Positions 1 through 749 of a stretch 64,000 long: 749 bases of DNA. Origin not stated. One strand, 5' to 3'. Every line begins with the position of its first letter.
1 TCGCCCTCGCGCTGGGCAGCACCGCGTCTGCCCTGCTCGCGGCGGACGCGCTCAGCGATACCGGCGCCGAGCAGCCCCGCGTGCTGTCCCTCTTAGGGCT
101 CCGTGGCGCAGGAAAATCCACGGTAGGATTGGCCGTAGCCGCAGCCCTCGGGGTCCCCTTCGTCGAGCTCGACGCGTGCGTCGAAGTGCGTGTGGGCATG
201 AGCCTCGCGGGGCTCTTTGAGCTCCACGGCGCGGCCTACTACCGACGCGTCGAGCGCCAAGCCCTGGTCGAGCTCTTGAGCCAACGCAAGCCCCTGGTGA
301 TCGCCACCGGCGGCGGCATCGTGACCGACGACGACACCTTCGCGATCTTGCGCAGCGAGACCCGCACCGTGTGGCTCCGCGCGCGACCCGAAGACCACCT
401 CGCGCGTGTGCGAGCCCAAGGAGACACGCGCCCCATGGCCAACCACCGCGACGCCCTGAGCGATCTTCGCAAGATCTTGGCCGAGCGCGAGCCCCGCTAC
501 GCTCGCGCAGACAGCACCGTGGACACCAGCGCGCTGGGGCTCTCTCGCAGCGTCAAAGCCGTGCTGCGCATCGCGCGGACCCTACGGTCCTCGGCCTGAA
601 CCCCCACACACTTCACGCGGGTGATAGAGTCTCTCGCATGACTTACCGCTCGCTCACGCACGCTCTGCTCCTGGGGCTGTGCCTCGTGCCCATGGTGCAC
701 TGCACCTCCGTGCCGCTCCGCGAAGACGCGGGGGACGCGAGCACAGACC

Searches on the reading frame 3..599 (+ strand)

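Call 78: search_protein_families(library=pfam, proteins=[window:3-599:+], max_evalue=0.00001)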
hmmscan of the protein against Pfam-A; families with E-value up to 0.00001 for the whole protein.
window:3-599:+ (198 aa): 1 family
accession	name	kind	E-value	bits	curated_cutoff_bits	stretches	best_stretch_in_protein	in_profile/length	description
PF01202.28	SKI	-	6.8e-38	130.7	22.1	1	34-177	1-143/159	Shikimate kinase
